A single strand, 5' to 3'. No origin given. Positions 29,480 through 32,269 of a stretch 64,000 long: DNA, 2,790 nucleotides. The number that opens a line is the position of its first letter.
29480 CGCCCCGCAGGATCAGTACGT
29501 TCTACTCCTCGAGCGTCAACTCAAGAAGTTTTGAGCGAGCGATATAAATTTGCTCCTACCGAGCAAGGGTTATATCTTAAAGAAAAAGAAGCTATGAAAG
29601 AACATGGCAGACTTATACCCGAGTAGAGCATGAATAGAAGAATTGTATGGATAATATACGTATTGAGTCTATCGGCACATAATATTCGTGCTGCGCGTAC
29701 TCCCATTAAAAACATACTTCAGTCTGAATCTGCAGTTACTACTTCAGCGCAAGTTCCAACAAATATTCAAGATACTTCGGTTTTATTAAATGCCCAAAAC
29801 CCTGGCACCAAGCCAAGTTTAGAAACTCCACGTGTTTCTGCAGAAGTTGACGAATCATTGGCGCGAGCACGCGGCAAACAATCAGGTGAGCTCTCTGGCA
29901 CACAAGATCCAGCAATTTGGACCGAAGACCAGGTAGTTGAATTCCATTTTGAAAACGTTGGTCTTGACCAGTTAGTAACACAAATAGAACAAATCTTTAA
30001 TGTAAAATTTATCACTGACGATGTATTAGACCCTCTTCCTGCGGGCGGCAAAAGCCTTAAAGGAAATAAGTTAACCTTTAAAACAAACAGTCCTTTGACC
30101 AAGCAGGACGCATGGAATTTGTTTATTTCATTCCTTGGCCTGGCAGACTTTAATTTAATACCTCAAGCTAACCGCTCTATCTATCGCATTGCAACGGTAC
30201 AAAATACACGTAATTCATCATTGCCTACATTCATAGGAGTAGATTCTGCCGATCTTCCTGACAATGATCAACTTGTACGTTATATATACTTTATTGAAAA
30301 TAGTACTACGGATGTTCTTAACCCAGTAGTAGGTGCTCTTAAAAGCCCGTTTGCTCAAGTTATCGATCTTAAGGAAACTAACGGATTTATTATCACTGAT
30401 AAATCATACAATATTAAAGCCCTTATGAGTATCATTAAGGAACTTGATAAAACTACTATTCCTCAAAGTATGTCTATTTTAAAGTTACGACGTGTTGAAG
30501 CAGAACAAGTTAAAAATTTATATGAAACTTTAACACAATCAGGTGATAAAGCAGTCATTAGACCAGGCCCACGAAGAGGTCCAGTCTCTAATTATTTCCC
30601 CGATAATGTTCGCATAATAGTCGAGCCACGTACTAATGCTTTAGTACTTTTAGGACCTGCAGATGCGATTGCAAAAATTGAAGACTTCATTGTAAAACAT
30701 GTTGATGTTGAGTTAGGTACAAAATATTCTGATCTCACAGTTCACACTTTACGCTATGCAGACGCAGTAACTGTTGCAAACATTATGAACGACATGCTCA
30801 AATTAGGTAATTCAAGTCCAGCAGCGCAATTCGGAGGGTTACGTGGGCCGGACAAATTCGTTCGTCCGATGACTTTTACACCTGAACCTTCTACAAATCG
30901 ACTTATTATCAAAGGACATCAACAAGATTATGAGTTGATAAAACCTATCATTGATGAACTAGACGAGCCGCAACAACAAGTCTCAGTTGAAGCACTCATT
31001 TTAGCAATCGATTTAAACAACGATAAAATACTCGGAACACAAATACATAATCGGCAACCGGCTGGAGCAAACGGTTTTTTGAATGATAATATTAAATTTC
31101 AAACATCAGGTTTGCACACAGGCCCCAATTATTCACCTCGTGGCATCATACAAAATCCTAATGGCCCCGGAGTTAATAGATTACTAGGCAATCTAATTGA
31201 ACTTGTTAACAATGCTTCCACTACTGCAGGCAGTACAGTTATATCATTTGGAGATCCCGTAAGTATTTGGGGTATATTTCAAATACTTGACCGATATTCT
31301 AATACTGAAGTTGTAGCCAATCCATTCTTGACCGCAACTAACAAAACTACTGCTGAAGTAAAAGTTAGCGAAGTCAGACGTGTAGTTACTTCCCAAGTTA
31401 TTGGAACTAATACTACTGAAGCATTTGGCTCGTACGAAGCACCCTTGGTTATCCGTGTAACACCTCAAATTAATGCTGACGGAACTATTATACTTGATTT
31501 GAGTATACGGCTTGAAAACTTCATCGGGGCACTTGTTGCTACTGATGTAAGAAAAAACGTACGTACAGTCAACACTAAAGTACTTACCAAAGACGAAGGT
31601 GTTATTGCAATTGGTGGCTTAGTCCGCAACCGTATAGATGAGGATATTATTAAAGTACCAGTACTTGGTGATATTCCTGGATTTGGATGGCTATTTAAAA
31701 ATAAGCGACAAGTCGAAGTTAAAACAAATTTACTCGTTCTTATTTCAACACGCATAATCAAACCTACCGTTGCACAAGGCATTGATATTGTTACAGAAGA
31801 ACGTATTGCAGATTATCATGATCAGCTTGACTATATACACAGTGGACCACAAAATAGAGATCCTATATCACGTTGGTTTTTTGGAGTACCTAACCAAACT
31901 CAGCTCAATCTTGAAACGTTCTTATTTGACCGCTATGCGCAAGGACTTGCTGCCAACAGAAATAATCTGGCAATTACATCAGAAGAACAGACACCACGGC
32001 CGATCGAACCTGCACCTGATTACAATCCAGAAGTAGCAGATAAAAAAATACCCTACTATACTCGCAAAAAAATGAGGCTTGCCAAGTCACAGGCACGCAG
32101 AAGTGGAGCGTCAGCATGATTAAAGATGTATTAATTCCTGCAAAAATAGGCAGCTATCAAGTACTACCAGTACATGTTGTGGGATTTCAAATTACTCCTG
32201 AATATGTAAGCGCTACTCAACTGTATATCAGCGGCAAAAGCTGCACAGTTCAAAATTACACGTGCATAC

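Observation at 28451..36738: Compact five-gene secretin module with two tandem secretins and no ATPase, platform or pseudopilin genes in cis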

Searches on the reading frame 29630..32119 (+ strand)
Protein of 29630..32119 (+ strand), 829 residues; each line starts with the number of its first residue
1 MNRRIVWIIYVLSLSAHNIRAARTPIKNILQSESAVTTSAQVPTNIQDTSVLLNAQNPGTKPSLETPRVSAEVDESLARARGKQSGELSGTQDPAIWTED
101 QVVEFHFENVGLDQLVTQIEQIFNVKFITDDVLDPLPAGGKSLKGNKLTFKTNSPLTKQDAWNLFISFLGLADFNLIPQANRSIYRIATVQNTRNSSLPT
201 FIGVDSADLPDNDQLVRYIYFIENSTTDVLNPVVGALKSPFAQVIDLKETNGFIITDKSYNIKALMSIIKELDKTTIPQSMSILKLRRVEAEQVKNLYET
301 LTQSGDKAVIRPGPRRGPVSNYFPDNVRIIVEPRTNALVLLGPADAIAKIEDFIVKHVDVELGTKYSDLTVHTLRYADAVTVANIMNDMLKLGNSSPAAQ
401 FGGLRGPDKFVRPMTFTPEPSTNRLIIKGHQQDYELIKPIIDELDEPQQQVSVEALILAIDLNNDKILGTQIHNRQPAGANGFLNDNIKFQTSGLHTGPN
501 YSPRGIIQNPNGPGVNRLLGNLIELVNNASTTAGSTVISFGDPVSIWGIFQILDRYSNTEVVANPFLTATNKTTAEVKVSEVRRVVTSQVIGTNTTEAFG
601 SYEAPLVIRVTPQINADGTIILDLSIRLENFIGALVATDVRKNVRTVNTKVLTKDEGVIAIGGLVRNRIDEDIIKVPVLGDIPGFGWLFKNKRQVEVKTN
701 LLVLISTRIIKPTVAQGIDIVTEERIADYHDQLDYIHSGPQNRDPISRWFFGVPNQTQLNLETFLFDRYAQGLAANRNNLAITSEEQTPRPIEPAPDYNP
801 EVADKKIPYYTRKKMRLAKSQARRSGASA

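Call 4: search_protein_families(library=pfam, proteins=[window:29630-32119:+], max_evalue=0.1)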
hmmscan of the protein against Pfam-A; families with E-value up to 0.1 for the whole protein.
window:29630-32119:+ (829 aa): 4 families
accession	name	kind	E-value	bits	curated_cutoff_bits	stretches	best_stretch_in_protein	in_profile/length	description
PF00263.26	Secretin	-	4.9e-30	104.8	27.5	1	553-711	2-169/169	Bacterial type II and III secretion system protein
PF03958.22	Secretin_N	-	1.2e-22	80.4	28.2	3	371-450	3-69/69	Bacterial type II/III secretion system short domain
PF21305.2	type_II_gspD_N0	-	0.0004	20.6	27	1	107-181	3-66/71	GspD-like, N0 domain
PF16344.10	FecR_C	-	0.073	13.6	24.4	0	105-130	2-27/70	FecR, C-terminal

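Call 5: search_protein_families(library=ncbifam, proteins=[window:29630-32119:+], max_evalue=0.1)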
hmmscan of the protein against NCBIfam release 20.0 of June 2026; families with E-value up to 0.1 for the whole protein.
window:29630-32119:+ (829 aa): 8 families
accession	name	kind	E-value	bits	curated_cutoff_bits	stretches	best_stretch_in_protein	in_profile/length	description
TIGR02517.1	type_II_gspD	equivalog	1.5e-72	245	351.35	1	105-711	1-591/600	type II secretion system secretin GspD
TIGR02515.1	IV_pilus_PilQ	subfamily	3.2e-41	141.7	284.35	1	373-711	103-428/428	type IV pilus secretin PilQ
NF010083.0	PRK13568.1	equivalog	1e-23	83.8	554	2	553-711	259-418/419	DNA uptake porin HofQ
TIGR02516.1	type_III_yscC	equivalog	4e-23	81.7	238.45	1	382-711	175-462/463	type III secretion system outer membrane ring subunit SctC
TIGR02519.1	pilus_MshL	equivalog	2.4e-20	72.7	250.2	1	422-710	7-290/290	pilus (MSHA type) biogenesis protein MshL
NF007851.2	PRK10560.1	exception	3.6e-14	52.4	598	1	552-711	250-410/412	DNA uptake porin HofQ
NF042912.1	Amuc_1098_fam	equivalog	5.6e-12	44.5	750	1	645-713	731-799/805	Amuc_1098 family type IV pilus outer membrane protein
NF011873.0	PRK15346.1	equivalog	1.7e-11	43.5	524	2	594-709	373-493/499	EscC/YscC/HrcC family type III secretion system outer membrane ring protein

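Call 11: find_homologous_proteins(query=window:29630-32119:+, max_evalue=1e-10)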
Query window:29630-32119:+ (829 aa): 248 proteins with E <= 1e-10 among 8000 candidates; the best 120 are listed.
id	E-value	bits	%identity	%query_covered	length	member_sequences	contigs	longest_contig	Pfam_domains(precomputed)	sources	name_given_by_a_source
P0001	0.0e+0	1832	100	100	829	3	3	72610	PF03958.23,PF00263.27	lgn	-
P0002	8.2e-248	843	55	84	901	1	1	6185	PF21305.3,PF03958.23,PF00263.27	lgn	-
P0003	7.9e-216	737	50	81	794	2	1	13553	PF21305.3,PF03958.23,PF00263.27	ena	-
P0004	3.8e-214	732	49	85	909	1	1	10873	PF21305.3,PF03958.23,PF00263.27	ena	-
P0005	8.7e-214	730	51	84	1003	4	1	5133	PF21305.3,PF03958.23,PF00263.27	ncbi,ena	-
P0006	2.6e-213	729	46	96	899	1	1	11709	PF21305.3,PF03958.23,PF00263.27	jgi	jgi:general secretion pathway protein D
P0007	4.8e-212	725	48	87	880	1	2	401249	PF21305.3,PF03958.23,PF00263.27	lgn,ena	-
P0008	1.9e-211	723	46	90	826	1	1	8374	PF21305.3,PF03958.23,PF00263.27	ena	-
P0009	2.1e-211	723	48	86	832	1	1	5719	PF21305.3,PF03958.23,PF00263.27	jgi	jgi:general secretion pathway protein D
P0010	7.5e-210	717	46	88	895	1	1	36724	PF21305.3,PF03958.23,PF00263.27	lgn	-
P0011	3.3e-209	715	47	87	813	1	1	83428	PF21305.3,PF03958.23,PF00263.27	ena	-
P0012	4.8e-209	715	50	81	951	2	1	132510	PF21305.3,PF03958.23,PF00263.27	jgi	jgi:general secretion pathway protein D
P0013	5.0e-209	715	46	87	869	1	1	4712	PF21305.3,PF03958.23,PF00263.27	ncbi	ncbi:MAG: hypothetical protein WCD44_02610 [Candidatus Babeliales bacterium]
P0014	1.9e-208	713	50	81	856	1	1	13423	PF21305.3,PF03958.23,PF00263.27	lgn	-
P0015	4.5e-208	712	50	81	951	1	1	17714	PF21305.3,PF03958.23,PF00263.27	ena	-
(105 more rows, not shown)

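Call 12: find_encoding_contigs(protein=P0001, flank=10000, max_places=6)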
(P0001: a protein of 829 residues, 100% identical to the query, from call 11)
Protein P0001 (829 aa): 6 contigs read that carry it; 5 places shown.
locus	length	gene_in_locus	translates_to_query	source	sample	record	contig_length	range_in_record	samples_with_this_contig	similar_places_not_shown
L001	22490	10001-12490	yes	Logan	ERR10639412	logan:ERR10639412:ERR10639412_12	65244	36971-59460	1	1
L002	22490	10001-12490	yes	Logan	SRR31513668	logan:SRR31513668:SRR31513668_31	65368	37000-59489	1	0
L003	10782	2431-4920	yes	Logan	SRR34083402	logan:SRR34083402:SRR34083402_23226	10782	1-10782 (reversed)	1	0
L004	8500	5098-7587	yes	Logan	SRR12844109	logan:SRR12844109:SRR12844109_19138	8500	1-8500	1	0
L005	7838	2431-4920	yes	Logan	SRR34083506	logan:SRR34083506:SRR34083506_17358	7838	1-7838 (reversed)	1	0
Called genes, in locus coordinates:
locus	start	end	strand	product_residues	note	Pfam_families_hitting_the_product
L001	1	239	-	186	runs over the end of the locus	-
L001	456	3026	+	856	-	PF02861:Clp_N, PF23569:NBD_SMAX1, PF00004:AAA, PF17871:AAA_lid_9, PF00004:AAA, PF07724:AAA_2, PF07728:AAA_5, PF10431:ClpB_D2-small, +8 more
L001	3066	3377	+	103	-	-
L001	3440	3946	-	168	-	-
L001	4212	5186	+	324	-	-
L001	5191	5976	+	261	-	PF00121:TIM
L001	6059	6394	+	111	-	PF03840:SecG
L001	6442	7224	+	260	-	PF02405:MlaE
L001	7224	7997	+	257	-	PF00005:ABC_tran, PF13304:AAA_21 (faint)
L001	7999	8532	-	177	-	PF22769:DCD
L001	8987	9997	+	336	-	PF11356:T2SSC (faint), PF17820:PDZ_6 (weak)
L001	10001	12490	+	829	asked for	PF03958:Secretin_N, PF00263:Secretin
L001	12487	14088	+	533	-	PF05134:T2SSL (weak)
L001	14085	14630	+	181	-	-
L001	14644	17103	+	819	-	PF03958:Secretin_N, PF00263:Secretin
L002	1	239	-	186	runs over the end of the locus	-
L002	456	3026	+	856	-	PF02861:Clp_N, PF23569:NBD_SMAX1, PF00004:AAA, PF17871:AAA_lid_9, PF00004:AAA, PF07724:AAA_2, PF07728:AAA_5, PF10431:ClpB_D2-small, +8 more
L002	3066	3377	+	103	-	-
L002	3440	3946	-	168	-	-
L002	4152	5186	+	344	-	-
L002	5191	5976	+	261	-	PF00121:TIM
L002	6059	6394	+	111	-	PF03840:SecG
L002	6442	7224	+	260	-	PF02405:MlaE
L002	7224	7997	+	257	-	PF00005:ABC_tran, PF13304:AAA_21 (faint)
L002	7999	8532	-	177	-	PF22769:DCD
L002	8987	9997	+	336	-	PF11356:T2SSC (faint), PF17820:PDZ_6 (weak)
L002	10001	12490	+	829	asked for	PF03958:Secretin_N, PF00263:Secretin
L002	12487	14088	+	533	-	PF05134:T2SSL (weak)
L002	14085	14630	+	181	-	-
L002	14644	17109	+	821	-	PF03958:Secretin_N, PF00263:Secretin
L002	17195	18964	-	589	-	PF01336:tRNA_anti-codon, PF00152:tRNA-synt_2, PF02938:GAD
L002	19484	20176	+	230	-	-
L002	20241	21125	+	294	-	-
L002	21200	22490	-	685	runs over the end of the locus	-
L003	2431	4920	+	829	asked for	PF03958:Secretin_N, PF00263:Secretin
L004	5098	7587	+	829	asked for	PF03958:Secretin_N, PF00263:Secretin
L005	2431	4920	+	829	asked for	PF03958:Secretin_N, PF00263:Secretin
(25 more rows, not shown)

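Call 27: find_related_loci(query=A1, collection=genome_contigs, flank=10000)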
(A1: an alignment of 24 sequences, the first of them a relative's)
Query A1 (829 aa) in genome_contigs; peptide patterns used: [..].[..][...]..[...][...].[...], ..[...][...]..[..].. (x = any residue, [..] = any of these).
600 stretches matched a pattern (row limit reached: there are more); 572 encode a relative of the query (tblastn E <= 1e-3); the best 80 are kept; 80 distinct loci.
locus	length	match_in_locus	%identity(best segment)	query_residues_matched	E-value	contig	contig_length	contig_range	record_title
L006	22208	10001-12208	47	27-768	0e+0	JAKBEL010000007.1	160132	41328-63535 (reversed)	MAG: bacterium isolate BP7.bin34 NODE_85_length_160132_cov_8.065585, whole genome shotgun sequence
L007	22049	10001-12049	46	91-768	0e+0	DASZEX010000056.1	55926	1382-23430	MAG TPA_asm: Candidatus Babeliales bacterium isolate SMAG_U6505 k141_1066386, whole genome shotgun sequence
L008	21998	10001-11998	46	102-768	0e+0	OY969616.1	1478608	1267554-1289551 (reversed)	MAG: uncultured bacterium isolate MFD04463.bin.c.16 genome assembly, chromosome: 1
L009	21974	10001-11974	46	99-751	0e+0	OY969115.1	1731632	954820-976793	MAG: uncultured bacterium isolate MFD01716.bin.c.1 genome assembly, chromosome: 1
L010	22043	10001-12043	46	99-768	0e+0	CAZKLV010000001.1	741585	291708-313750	MAG TPA_asm: uncultured Pseudomonadota bacterium isolate SRP262948_co1_104 genome assembly, contig: NODE_1_length_741585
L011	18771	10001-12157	43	105-794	3e-177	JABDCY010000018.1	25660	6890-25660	MAG: Candidatus Dependentiae bacterium isolate BWMinHeated_Nextera56_MAG2 3300020846.a:Ga0207124_1027, whole genome shot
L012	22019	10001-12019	38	99-770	6e-151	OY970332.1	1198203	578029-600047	MAG: uncultured bacterium isolate MFD05580.bin.2.45 genome assembly, chromosome: 1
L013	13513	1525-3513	40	99-765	1e-144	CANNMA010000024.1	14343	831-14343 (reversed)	MAG: bacterium isolate ZH-3nov15-92 genome assembly, contig: ZH-3nov15-C5313, whole genome shotgun sequence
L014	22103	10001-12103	37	99-800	1e-148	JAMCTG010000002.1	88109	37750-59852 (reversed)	MAG: Candidatus Dependentiae bacterium isolate FK_Sedi_A_Bin.178 NODE_388_length_88109_cov_13.5989, whole genome shotgun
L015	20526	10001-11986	37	100-752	8e-137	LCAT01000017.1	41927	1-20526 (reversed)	MAG: candidate division TM6 bacterium GW2011_GWE2_41_16 UU47_C0017, whole genome shotgun sequence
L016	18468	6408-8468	31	99-771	8e-111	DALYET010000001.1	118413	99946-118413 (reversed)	MAG TPA_asm: Candidatus Chromulinivoraceae bacterium isolate CTOTU14261 NODE_15_length_118413_cov_4.776230, whole genome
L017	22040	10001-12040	31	102-752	2e-106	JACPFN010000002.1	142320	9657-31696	MAG: Candidatus Dependentiae bacterium isolate NC_groundwater_362_Ag_B-0.1um_32_12 GD18-4_B1_scaffold_150130, whole geno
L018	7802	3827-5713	32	103-756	3e-105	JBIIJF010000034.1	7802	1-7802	MAG: Candidatus Babeliales bacterium isolate ME2001-09-26pf_3300043571_group1_bin17 Rohwer_bin1428_scaffold_2867_c1, who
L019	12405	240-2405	30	3-751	3e-100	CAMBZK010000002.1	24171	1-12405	MAG: candidate division TM6 bacterium UASB124 isolate LH-02apr19-240 genome assembly, contig: LH-02apr19-C4315, whole ge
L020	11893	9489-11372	33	103-751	3e-99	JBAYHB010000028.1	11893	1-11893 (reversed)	MAG: Candidatus Babeliales bacterium isolate SO_2016_GW1_139 scaffold09604_OW334_2016, whole genome shotgun sequence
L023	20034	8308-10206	31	99-751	8e-92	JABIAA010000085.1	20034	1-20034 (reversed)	MAG: bacterium isolate SI047_bin97 k141_942046, whole genome shotgun sequence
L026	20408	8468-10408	42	99-752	1e-158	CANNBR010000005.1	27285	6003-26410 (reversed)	MAG: bacterium isolate ZH-3nov15-28 genome assembly, contig: ZH-3nov15-C1569, whole genome shotgun sequence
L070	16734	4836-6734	34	99-756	7e-106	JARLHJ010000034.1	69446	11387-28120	MAG: Candidatus Babeliales bacterium isolate MAG_BO39 MetaBAT2_Bin_39_Oxic_k141_1903094, whole genome shotgun sequence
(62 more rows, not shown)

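Call 47: search_protein_families(library=pfam, alignment_id=A4, max_evalue=0.01)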
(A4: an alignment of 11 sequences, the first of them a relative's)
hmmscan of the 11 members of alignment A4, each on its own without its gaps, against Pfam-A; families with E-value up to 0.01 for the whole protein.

A. member 1, L033:4931-5476:+ (181 aa): 2 families
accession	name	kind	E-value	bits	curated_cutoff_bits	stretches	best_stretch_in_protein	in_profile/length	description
PF04612.17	T2SSM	-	1.8e-07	31.9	27.8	1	6-72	9-75/160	Type II secretion system (T2SS), protein M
PF04350.18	PilO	-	8.8e-05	23.1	22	1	39-129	7-95/145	Pilus assembly protein, PilO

B. families by the number of members that match (of 11 scanned): 3 families
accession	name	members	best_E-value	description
PF04612.17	T2SSM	8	2.1e-11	Type II secretion system (T2SS), protein M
PF04350.18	PilO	6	2.9e-08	Pilus assembly protein, PilO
PF10741.14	T2SSM_b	2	3.5e-06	Type II secretion system (T2SS), protein M subtype b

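Call 54: search_protein_families(library=pfam, proteins=[L002:14644-17109:+, L006:14695-17304:+, L008:14453-16927:+, L012:14389-17247:+, L015:14319-16754:+, L016:10964-13531:+, L019:5208-7571:+, L023:13204-15567:+, L026:12710-15352:+, L070:11072-13351:+], max_evalue=0.01)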
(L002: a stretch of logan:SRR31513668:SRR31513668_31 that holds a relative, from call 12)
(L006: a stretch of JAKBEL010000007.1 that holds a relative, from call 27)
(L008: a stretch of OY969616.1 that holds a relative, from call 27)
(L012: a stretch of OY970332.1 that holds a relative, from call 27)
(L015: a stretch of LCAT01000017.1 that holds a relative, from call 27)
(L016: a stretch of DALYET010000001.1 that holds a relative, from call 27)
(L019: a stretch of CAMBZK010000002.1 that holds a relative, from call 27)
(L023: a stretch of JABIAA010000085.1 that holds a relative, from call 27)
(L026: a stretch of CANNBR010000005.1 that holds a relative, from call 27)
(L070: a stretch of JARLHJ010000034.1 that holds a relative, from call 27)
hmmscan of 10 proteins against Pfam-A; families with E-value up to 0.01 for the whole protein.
L002:14644-17109:+ (821 aa): 2 families
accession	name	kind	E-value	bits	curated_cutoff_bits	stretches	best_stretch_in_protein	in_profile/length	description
PF00263.26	Secretin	-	3.9e-32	111.6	27.5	1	553-703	8-168/169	Bacterial type II and III secretion system protein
PF03958.22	Secretin_N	-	2.7e-21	76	28.2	3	343-448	2-69/69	Bacterial type II/III secretion system short domain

L006:14695-17304:+ (869 aa): 4 families
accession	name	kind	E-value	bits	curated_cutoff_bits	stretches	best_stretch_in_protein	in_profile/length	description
PF00263.26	Secretin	-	1.9e-34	119.2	27.5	1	527-683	5-169/169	Bacterial type II and III secretion system protein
PF03958.22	Secretin_N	-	5.7e-22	78.2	28.2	2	227-301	2-60/69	Bacterial type II/III secretion system short domain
PF21305.2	type_II_gspD_N0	-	2e-05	24.8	27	1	56-124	3-69/71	GspD-like, N0 domain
PF23248.1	KH_PARP14_2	-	0.0051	17.1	27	0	272-303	26-57/72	PARP14, second type I KH domain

L008:14453-16927:+ (824 aa): 3 families
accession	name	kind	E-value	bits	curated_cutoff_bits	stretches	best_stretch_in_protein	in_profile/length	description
PF00263.26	Secretin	-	6.2e-32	111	27.5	1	522-673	7-169/169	Bacterial type II and III secretion system protein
PF03958.22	Secretin_N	-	3.2e-17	62.9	28.2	3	225-301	2-62/69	Bacterial type II/III secretion system short domain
PF21305.2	type_II_gspD_N0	-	0.00031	21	27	1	51-114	5-65/71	GspD-like, N0 domain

L012:14389-17247:+ (952 aa): 3 families
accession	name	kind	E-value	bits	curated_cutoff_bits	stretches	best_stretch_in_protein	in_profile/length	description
PF00263.26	Secretin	-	2.9e-31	108.8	27.5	1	662-823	2-169/169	Bacterial type II and III secretion system protein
PF03958.22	Secretin_N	-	9.9e-20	71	28.2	2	449-559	3-69/69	Bacterial type II/III secretion system short domain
PF21305.2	type_II_gspD_N0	-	1.4e-06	28.5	27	1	184-254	3-70/71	GspD-like, N0 domain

L015:14319-16754:+ (811 aa): 2 families
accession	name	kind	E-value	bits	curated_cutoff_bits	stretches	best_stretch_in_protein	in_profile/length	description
PF00263.26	Secretin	-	1.8e-25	89.9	27.5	1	526-687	2-169/169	Bacterial type II and III secretion system protein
PF03958.22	Secretin_N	-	7.2e-24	84.2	28.2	3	215-287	3-61/69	Bacterial type II/III secretion system short domain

L016:10964-13531:+ (855 aa): 3 families
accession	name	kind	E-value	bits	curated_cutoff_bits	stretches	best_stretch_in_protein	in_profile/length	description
PF00263.26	Secretin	-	1.8e-28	99.7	27.5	1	558-714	2-167/169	Bacterial type II and III secretion system protein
PF03958.22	Secretin_N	-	9.3e-16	58.2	28.2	2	328-430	2-69/69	Bacterial type II/III secretion system short domain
PF21305.2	type_II_gspD_N0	-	0.00027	21.2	27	1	57-121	2-64/71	GspD-like, N0 domain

L019:5208-7571:+ (787 aa): 3 families
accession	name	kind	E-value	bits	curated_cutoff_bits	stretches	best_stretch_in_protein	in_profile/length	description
PF00263.26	Secretin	-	1.4e-27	96.8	27.5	1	523-677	7-169/169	Bacterial type II and III secretion system protein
PF03958.22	Secretin_N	-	1e-15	58.1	28.2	2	346-429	8-69/69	Bacterial type II/III secretion system short domain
PF21305.2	type_II_gspD_N0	-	3.4e-07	30.5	27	1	80-150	1-71/71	GspD-like, N0 domain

L023:13204-15567:+ (787 aa): 3 families
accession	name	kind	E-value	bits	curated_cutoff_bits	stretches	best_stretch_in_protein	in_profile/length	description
PF00263.26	Secretin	-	1.5e-30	106.5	27.5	1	517-669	4-169/169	Bacterial type II and III secretion system protein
PF03958.22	Secretin_N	-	1.2e-14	54.7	28.2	2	355-436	7-69/69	Bacterial type II/III secretion system short domain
PF21305.2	type_II_gspD_N0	-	1.7e-07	31.5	27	1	89-160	1-71/71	GspD-like, N0 domain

L026:12710-15352:+ (880 aa): 3 families
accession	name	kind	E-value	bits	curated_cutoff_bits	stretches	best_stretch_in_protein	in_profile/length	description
PF00263.26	Secretin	-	1.8e-31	109.4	27.5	1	573-727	2-169/169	Bacterial type II and III secretion system protein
PF03958.22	Secretin_N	-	3.3e-24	85.3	28.2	3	358-474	3-69/69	Bacterial type II/III secretion system short domain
PF21305.2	type_II_gspD_N0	-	0.00023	21.4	27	1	68-136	2-68/71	GspD-like, N0 domain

L070:11072-13351:+ (759 aa): 2 families
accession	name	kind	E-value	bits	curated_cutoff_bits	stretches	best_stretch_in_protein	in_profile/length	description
PF00263.26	Secretin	-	3.1e-29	102.2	27.5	1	524-675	8-169/169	Bacterial type II and III secretion system protein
PF03958.22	Secretin_N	-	1.2e-23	83.5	28.2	3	299-406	3-69/69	Bacterial type II/III secretion system short domain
